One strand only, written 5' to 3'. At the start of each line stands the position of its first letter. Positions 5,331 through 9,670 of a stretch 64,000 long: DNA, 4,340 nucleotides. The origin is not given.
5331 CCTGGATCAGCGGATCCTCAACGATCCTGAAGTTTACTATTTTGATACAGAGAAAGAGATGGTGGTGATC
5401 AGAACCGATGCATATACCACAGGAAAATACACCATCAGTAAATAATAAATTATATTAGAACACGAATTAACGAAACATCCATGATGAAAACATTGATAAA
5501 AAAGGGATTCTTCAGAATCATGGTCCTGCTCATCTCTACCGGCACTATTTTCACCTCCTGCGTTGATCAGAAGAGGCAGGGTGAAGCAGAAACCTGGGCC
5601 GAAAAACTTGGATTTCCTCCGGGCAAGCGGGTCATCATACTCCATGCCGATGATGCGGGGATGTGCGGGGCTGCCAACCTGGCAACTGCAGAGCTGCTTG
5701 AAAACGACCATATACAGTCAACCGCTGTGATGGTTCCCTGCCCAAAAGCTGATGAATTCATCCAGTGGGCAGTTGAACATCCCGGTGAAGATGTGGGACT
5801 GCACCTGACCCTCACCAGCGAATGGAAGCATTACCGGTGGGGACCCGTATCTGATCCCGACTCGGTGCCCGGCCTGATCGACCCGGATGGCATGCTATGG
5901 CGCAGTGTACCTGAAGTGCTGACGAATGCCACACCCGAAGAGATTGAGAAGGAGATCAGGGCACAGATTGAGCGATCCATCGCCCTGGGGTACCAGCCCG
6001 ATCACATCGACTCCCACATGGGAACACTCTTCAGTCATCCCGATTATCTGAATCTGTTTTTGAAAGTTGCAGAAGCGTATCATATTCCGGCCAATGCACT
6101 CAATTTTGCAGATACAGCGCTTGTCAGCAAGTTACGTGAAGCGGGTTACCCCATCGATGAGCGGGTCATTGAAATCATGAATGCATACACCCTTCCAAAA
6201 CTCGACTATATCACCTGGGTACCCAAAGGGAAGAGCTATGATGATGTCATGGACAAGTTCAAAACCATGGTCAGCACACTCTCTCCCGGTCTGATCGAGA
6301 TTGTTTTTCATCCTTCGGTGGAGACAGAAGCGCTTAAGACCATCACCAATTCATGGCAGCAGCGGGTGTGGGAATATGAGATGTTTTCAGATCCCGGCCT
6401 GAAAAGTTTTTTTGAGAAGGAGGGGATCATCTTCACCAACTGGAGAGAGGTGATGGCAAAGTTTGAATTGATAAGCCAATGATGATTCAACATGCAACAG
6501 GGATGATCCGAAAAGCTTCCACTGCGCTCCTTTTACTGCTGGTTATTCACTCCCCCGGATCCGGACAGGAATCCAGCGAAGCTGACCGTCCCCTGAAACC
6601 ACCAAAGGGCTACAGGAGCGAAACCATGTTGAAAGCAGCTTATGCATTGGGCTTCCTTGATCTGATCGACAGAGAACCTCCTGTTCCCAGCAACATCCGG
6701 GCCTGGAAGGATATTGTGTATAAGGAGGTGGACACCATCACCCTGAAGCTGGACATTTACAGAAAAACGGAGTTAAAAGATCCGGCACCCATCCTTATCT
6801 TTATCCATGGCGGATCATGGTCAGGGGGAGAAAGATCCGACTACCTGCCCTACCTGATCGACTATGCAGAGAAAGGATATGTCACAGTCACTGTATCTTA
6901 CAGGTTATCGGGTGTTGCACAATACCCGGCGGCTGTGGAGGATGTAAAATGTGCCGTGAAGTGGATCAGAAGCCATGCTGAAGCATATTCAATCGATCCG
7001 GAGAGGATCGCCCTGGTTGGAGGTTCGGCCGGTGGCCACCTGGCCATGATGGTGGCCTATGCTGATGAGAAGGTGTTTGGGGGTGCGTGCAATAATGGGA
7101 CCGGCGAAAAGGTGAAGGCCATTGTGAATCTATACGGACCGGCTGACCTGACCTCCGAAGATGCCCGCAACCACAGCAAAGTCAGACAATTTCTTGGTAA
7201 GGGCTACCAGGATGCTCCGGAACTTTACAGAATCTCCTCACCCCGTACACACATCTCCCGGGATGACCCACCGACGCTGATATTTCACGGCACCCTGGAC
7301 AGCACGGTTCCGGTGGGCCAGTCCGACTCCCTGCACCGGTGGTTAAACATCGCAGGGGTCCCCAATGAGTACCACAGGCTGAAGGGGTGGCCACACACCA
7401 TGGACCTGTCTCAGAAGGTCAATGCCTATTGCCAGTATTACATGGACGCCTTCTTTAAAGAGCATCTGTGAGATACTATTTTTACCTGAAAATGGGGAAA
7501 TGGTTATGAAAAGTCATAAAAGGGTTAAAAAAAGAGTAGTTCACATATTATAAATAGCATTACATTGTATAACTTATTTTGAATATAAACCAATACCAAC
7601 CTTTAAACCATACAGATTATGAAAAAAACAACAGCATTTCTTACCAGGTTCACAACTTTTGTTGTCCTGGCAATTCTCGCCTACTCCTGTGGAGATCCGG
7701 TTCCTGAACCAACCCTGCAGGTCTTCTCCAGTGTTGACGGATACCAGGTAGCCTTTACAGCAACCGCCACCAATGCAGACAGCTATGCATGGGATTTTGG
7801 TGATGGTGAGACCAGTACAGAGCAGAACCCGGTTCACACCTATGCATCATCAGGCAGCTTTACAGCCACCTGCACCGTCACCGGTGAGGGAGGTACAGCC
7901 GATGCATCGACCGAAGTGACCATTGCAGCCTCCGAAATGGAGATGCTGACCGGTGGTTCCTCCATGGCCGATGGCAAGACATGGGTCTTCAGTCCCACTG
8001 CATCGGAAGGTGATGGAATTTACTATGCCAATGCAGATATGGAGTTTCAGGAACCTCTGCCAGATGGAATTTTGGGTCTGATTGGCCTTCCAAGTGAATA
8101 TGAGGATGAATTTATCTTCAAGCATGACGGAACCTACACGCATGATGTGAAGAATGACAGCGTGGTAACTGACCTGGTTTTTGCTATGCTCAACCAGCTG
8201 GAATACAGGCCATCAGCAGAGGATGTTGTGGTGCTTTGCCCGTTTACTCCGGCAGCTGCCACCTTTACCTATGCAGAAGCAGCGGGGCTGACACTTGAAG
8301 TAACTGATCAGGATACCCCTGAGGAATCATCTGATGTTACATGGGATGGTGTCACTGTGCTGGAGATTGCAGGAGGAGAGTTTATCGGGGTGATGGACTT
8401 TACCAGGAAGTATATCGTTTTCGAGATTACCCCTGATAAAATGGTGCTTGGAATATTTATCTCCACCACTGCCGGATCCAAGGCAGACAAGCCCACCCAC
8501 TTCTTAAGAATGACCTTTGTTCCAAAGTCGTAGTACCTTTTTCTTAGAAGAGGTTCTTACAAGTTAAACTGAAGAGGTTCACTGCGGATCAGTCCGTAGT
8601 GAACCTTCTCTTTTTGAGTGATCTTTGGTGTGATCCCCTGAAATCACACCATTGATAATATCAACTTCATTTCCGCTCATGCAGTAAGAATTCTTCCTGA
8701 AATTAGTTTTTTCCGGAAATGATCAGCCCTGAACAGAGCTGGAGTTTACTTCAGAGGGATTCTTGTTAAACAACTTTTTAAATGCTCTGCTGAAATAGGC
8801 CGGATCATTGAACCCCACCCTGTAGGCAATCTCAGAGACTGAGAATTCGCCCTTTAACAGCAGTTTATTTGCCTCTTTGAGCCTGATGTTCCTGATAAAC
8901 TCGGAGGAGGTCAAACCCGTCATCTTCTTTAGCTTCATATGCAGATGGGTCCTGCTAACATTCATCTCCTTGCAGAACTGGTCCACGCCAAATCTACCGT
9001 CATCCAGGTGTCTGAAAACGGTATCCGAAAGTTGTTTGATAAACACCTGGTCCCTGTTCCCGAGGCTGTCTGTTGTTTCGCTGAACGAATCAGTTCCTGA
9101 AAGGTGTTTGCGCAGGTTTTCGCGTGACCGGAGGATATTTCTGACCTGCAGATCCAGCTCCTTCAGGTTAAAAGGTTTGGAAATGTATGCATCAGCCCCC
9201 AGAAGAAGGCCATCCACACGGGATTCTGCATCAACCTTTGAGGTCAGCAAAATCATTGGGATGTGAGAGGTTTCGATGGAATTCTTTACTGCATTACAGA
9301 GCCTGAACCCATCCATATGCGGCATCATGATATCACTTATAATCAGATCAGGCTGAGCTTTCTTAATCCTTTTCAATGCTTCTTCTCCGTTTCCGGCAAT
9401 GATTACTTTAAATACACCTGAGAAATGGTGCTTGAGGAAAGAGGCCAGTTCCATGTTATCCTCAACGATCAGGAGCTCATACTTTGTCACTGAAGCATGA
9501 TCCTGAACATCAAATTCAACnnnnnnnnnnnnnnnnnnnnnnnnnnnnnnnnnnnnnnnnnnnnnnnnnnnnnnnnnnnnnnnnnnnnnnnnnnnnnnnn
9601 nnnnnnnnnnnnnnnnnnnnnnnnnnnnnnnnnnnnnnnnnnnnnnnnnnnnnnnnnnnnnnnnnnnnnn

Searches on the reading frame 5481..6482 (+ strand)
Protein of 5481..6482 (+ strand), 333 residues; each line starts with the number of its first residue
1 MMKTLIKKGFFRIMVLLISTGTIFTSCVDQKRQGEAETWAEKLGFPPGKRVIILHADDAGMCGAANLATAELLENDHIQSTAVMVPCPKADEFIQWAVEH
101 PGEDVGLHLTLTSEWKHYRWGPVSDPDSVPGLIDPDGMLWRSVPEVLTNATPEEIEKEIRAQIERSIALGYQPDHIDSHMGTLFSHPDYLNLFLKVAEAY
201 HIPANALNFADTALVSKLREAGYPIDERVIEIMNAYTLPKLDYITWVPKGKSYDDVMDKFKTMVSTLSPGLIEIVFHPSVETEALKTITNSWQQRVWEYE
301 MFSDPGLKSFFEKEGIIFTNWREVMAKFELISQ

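Call 7: search_protein_families(library=pfam, proteins=[window:5481-6482:+], max_evalue=0.00001)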
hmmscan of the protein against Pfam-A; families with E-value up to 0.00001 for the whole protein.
window:5481-6482:+ (333 aa): 1 family
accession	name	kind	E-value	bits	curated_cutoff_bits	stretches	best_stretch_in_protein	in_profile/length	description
PF04794.17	YdjC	-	9.6e-58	196.6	29.7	1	52-312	2-265/266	YdjC-like protein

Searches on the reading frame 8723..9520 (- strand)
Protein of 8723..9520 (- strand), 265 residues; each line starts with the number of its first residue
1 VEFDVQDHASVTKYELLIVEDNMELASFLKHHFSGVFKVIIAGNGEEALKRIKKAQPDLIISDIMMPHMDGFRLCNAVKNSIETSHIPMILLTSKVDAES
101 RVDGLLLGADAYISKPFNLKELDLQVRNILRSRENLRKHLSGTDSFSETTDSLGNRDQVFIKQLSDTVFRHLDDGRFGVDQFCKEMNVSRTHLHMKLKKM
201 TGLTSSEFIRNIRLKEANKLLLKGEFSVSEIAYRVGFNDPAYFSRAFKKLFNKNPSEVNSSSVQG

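Call 54: search_solved_structures(query=window:8723-9520:-, max_evalue=0.001, show_alignments=2)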
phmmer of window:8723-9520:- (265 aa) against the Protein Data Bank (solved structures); distinct sequences matched with E-value up to 0.001: 273 (the best 60 are shown).
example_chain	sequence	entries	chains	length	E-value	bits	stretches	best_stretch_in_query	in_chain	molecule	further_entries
12aw_A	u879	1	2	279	1.4e-52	181.8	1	15-259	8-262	HYBRID TWO-COMPONENT SYSTEM PROTEIN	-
9g85_A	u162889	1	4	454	8.3e-23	84.3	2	17-133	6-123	Response regulator PleD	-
2wb4_A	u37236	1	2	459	8.7e-23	84.3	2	17-133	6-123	DIGUANYLATE CYCLASE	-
9g86_A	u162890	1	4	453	8.8e-23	84.2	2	18-133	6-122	Response regulator PleD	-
1w25_A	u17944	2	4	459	9.2e-23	84.2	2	18-133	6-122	STALKED-CELL DIFFERENTIATION CONTROLLING PROTEIN | RESPONSE REGULATOR PLED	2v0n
1mvo_A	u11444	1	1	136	1.6e-21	80.1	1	15-134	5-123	PhoP response regulator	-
1nxo_A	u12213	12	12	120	6.9e-21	78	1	15-132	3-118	DNA-binding response regulator | Response regulator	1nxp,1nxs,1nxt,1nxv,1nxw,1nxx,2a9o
6eb7_A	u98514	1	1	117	1.3e-20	77.1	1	15-131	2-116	DNA-binding response regulator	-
3t6k_A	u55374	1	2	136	1.5e-20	76.9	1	14-131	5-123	Response regulator receiver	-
2zwm_A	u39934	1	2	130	1.6e-19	73.5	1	15-139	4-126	Transcriptional regulatory protein yycF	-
8fk2_A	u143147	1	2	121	1.9e-19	73.3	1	15-135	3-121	Putative response regulator CovR VicR-like protein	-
3nhz_A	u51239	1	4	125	6.6e-19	71.6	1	13-133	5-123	Two component system transcriptional regulator mtrA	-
3f6p_A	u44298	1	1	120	8e-19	71.3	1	15-131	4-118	Transcriptional regulatory protein yycF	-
2gwr_A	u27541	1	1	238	2e-18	70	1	13-135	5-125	DNA-binding response regulator mtrA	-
4b09_A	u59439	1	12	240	2.3e-18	69.8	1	15-236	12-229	TRANSCRIPTIONAL REGULATORY PROTEIN BAER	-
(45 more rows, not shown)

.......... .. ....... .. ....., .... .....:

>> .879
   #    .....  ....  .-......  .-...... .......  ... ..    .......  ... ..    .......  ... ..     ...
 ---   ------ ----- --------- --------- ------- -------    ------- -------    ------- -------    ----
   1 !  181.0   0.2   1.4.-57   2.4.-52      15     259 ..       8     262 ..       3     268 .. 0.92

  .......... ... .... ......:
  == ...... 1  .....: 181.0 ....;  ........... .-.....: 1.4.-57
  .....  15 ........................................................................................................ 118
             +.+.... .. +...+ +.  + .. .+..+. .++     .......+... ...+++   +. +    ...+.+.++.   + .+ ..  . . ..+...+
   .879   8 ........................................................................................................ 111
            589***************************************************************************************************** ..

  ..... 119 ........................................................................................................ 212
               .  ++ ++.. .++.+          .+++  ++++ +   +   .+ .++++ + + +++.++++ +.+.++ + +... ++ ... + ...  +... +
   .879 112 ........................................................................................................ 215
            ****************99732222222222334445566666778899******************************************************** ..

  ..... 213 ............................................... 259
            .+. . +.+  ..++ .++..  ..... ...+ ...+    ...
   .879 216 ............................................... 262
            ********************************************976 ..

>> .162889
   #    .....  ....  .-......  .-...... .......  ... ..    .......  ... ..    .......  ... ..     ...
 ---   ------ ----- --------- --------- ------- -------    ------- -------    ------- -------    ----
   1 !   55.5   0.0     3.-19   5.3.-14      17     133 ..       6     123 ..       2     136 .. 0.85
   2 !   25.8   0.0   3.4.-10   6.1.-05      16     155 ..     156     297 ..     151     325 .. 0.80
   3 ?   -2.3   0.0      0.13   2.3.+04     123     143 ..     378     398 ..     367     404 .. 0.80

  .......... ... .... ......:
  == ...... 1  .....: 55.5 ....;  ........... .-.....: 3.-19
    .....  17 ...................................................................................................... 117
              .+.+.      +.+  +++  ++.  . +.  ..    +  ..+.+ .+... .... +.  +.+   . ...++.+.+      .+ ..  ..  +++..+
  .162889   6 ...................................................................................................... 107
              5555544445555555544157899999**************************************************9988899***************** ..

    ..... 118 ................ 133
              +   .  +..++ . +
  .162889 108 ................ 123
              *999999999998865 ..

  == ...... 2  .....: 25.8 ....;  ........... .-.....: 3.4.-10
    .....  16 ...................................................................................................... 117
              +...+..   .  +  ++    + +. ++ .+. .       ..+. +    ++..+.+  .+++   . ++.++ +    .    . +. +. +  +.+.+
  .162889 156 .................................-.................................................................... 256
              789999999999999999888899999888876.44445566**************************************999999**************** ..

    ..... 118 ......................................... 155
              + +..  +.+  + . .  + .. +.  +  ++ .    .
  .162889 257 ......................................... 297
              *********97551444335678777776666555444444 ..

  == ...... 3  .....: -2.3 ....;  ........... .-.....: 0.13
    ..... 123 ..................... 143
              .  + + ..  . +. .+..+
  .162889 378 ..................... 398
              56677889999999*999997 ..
